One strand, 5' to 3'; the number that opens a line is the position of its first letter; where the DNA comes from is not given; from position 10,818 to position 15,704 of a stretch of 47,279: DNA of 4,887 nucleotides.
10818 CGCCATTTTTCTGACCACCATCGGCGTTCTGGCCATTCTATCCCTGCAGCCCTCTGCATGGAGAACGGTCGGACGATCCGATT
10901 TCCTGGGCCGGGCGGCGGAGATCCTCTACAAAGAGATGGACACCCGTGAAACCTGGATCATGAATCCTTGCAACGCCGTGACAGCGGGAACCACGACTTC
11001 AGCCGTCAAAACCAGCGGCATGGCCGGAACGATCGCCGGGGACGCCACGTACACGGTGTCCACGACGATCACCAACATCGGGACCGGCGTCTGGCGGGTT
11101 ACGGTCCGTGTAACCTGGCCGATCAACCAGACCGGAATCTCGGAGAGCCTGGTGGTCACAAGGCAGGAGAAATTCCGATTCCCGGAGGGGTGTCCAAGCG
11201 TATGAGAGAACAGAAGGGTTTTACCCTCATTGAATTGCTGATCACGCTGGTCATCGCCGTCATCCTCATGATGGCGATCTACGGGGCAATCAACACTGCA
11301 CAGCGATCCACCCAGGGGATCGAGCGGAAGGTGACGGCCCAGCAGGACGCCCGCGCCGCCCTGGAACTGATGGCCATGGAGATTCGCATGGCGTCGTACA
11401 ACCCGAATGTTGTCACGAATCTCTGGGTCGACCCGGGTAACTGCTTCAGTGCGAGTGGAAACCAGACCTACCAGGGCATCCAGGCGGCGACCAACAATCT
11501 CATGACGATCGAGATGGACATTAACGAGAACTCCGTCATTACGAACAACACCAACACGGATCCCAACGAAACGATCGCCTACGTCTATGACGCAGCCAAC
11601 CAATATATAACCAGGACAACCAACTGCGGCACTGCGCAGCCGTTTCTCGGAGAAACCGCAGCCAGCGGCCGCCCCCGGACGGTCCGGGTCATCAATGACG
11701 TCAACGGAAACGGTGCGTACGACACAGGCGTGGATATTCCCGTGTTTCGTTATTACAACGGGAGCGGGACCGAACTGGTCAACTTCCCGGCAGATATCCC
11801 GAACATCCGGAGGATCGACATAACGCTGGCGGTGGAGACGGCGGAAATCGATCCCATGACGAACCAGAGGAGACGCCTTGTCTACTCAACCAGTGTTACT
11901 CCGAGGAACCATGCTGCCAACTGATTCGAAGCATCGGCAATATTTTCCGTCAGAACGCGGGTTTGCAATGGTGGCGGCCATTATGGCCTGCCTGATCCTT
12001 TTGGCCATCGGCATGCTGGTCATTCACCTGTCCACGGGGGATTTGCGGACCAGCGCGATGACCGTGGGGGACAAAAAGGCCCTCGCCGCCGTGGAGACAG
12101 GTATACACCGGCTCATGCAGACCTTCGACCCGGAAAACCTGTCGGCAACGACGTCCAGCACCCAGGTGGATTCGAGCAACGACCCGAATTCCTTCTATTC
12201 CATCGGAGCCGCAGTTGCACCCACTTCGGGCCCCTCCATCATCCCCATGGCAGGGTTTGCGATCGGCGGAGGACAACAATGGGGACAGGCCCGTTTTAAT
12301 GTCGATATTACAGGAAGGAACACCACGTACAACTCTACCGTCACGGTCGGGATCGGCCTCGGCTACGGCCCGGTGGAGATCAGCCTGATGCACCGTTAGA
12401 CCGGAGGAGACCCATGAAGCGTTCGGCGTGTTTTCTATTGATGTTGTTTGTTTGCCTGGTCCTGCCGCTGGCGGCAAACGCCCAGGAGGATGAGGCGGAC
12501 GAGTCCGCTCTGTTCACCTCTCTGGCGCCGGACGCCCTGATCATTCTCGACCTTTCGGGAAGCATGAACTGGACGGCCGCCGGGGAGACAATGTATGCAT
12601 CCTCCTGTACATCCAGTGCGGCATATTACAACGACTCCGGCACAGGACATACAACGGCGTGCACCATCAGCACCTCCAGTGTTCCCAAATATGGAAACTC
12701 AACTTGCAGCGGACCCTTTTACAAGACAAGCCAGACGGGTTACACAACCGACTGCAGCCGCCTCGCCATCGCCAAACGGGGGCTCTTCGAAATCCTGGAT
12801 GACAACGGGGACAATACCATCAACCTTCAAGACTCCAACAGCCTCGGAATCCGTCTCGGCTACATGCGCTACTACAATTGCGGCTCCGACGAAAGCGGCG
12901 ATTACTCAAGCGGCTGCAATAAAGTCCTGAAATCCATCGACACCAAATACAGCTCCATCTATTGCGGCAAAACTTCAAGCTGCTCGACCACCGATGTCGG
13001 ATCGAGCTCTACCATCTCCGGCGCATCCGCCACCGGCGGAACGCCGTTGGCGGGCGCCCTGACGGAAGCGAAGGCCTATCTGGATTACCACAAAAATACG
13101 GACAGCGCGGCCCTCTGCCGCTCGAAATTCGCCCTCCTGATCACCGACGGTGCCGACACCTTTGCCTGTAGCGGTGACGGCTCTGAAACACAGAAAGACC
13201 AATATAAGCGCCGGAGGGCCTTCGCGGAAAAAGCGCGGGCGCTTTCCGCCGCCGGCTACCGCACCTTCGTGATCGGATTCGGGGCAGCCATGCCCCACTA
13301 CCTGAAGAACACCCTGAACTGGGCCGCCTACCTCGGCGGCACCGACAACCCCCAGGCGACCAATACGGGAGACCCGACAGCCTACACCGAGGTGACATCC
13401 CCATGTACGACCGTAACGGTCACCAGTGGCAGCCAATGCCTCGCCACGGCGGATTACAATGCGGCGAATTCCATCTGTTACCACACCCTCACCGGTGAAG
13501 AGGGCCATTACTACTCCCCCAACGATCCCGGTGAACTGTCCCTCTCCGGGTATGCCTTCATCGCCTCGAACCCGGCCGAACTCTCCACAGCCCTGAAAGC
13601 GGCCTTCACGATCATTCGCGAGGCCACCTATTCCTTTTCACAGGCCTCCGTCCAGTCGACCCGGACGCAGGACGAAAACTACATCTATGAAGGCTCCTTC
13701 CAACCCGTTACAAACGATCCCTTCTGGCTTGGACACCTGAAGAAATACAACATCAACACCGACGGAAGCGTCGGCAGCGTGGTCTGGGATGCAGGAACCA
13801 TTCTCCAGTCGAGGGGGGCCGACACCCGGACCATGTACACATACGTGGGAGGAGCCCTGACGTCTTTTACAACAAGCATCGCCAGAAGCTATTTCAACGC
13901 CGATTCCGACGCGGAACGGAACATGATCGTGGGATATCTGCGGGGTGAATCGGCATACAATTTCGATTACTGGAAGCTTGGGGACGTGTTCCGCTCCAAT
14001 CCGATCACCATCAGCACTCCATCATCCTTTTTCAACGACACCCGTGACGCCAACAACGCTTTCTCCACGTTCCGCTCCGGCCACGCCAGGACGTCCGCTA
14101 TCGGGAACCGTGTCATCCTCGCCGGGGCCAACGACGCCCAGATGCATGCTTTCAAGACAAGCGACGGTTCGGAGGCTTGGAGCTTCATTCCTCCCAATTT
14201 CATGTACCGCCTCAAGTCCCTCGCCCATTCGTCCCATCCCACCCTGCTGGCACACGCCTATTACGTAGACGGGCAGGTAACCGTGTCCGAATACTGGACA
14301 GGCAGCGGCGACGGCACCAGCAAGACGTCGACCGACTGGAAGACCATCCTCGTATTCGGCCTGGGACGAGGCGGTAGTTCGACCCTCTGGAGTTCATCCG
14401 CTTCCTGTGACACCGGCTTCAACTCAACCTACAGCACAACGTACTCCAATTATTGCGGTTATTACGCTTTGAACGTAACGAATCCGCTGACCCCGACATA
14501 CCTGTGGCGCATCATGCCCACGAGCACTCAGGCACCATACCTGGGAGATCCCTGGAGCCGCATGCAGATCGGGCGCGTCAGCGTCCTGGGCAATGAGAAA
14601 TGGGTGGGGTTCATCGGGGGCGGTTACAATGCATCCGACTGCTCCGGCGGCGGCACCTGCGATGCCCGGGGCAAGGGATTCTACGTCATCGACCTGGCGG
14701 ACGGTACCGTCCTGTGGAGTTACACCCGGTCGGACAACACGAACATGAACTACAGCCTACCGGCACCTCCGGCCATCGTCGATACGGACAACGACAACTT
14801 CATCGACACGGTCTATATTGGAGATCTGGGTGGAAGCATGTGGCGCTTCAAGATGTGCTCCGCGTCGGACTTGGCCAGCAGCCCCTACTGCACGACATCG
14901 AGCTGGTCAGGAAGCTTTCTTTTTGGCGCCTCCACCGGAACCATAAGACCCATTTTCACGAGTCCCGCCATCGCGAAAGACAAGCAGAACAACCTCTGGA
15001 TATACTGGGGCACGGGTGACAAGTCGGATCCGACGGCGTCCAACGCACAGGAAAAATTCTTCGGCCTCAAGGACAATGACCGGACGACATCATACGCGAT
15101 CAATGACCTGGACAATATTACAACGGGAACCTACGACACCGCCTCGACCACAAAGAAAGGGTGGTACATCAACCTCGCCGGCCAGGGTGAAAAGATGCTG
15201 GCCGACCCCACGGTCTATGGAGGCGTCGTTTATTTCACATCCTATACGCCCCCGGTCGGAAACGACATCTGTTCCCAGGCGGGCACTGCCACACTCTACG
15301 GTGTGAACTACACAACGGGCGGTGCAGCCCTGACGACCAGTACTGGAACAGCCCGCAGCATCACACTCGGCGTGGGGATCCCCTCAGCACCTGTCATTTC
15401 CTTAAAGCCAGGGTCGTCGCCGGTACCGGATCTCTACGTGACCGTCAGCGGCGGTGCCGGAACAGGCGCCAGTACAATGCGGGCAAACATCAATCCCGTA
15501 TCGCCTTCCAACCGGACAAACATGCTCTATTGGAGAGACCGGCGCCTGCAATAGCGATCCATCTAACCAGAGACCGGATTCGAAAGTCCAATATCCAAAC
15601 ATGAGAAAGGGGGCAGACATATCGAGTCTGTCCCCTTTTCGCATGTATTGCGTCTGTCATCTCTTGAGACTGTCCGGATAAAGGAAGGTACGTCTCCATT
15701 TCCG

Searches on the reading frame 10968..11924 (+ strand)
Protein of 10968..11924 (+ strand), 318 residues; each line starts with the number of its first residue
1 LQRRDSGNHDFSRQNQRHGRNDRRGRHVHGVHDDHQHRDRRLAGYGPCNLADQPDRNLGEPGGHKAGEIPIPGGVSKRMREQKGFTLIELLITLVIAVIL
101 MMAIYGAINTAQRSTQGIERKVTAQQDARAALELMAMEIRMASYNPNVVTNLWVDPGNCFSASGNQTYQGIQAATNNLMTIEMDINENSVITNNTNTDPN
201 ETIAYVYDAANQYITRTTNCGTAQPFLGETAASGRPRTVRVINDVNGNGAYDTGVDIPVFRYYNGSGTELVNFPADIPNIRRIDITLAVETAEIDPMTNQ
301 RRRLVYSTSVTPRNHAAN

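Call 4: search_protein_families(library=pfam, proteins=[window:10968-11924:+], max_evalue=0.01)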
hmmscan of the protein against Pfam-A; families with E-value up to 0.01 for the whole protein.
window:10968-11924:+ (318 aa): 1 family
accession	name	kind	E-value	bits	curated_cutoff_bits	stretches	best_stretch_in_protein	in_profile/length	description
PF07963.17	N_methyl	-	8.7e-09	35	21.2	1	79-105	1-27/27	Prokaryotic N-terminal methylation motif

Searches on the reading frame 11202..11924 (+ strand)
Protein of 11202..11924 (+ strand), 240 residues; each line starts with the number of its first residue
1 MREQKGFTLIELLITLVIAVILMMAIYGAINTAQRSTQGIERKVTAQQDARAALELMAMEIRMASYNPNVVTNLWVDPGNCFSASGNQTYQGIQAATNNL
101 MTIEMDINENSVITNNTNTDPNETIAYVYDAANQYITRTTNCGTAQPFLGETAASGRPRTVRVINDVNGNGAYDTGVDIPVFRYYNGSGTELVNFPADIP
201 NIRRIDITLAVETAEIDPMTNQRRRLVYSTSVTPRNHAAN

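Call 66: search_protein_families(library=ncbifam, proteins=[window:11202-11924:+], max_evalue=0.01)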
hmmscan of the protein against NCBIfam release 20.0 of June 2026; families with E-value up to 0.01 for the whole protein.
window:11202-11924:+ (240 aa): 15 families
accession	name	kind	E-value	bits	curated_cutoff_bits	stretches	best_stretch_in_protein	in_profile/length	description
TIGR02532.1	IV_pilin_GFxxxE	domain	4.7e-08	32.6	16.3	1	4-27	1-24/24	prepilin-type N-terminal cleavage/methylation domain-containing protein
NF041013.1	T4P_ComGE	equivalog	2.8e-07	30.5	49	1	3-63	2-62/83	competence type IV pilus minor pilin ComGE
TIGR02599.1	TIGR02599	subfamily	3e-07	30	256.5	1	6-68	1-63/361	Verru_Chthon cassette protein C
NF007800.0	PRK10506.1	equivalog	4.9e-06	26.4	158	1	1-107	5-106/163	prepilin peptidase-dependent protein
TIGR02523.1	type_IV_pilV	equivalog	5.3e-06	27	52.2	1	4-134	1-127/139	type IV pilus modification protein PilV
NF007848.0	PRK10557.1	equivalog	5.7e-06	25.8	120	1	3-121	9-111/192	prepilin peptidase-dependent protein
NF038304.1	EPS_HpsC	equivalog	1.4e-05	24.8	200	1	2-66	18-82/318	hormogonium polysaccharide secretion pseudopilin HpsC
NF040982.1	ComGD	equivalog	1.5e-05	25.4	70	1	4-37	1-34/139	competence type IV pilus minor pilin ComGD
TIGR01711.1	gspJ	equivalog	5.7e-05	23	64.85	1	5-63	1-59/192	type II secretion system minor pseudopilin GspJ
NF041002.1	pilin_ComGF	equivalog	5.8e-05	23.3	80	1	4-66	1-61/139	competence type IV pilus minor pilin ComGF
NF040999.1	pilin_ComGC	equivalog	0.00013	22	75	1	4-32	1-29/84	competence type IV pilus major pilin ComGC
TIGR01708.2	typeII_sec_gspH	equivalog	0.00086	19.3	80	1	4-36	1-35/169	type II secretion system minor pseudopilin GspH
TIGR01710.1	typeII_sec_gspG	equivalog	0.0033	17.4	88.85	1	5-63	1-58/134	type II secretion system major pseudopilin GspG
NF037980.1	T2SS_GspK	equivalog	0.0058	16.2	130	1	4-67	1-64/307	type II secretion system minor pseudopilin GspK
NF007660.0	PRK10332.1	equivalog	0.0079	16.7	86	0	2-54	6-55/107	prepilin-type N-terminal cleavage/methylation domain-containing protein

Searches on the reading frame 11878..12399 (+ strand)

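Call 4: search_protein_families(library=pfam, proteins=[window:11878-12399:+], max_evalue=0.01)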
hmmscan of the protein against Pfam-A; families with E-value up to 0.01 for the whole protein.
window:11878-12399:+ (173 aa): 1 family
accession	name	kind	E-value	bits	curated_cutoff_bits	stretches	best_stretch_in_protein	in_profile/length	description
PF14341.11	PilX_N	-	0.00043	20.6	25.5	1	27-76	1-50/51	PilX N-terminal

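Call 66: search_protein_families(library=ncbifam, proteins=[window:11878-12399:+], max_evalue=0.01)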
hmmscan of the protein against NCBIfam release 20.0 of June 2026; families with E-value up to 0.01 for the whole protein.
window:11878-12399:+ (173 aa): 0 families

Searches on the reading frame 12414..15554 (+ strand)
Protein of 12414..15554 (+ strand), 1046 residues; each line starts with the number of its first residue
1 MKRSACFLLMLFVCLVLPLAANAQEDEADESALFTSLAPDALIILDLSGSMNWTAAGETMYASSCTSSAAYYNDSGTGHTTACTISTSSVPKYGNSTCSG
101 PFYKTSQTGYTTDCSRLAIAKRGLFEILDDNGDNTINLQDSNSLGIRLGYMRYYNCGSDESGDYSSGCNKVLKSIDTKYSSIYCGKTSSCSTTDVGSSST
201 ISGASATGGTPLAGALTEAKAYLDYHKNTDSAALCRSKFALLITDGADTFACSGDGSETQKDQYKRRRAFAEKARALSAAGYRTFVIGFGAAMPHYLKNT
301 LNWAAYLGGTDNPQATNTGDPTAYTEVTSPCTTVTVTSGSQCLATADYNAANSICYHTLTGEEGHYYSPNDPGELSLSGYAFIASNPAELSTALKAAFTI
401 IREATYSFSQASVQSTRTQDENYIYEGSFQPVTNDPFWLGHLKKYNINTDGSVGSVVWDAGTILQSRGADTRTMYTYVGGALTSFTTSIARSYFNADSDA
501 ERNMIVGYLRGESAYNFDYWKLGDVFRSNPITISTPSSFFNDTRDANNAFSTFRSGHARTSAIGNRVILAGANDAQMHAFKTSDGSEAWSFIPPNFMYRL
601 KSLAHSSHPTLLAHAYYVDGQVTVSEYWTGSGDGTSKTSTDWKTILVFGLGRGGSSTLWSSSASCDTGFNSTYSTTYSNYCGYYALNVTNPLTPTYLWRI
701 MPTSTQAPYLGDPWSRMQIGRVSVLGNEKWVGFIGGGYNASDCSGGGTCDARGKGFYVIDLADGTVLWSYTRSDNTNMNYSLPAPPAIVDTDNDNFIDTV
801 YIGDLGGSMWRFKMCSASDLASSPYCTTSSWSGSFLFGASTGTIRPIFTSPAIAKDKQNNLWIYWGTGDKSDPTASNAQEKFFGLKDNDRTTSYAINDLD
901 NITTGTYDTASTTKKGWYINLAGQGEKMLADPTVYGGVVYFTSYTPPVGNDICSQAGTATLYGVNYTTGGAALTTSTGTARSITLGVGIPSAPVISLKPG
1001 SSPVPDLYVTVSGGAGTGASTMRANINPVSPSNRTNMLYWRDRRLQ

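Call 4: search_protein_families(library=pfam, proteins=[window:12414-15554:+], max_evalue=0.01)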
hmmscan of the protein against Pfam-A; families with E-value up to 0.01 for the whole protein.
window:12414-15554:+ (1046 aa): 2 families
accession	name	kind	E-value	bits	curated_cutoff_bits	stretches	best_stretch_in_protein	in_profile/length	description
PF05567.17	T4P_PilY1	-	1.3e-16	61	28.1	1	716-905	190-391/411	PilY1 beta-propeller domain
PF13360.13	PQQ_2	-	0.00011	22.4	27.6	0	751-804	80-125/233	Outer membrane protein assembly factor BamB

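Call 66: search_protein_families(library=ncbifam, proteins=[window:12414-15554:+], max_evalue=0.01)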
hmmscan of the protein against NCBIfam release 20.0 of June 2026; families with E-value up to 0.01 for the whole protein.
window:12414-15554:+ (1046 aa): 1 family
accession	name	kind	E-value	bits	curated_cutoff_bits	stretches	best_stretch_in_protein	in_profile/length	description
NF040838.1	T4_PilC_Neiss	equivalog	9.1e-12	43.8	350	1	717-971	666-907/1037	PilC family type IV pilus tip adhesin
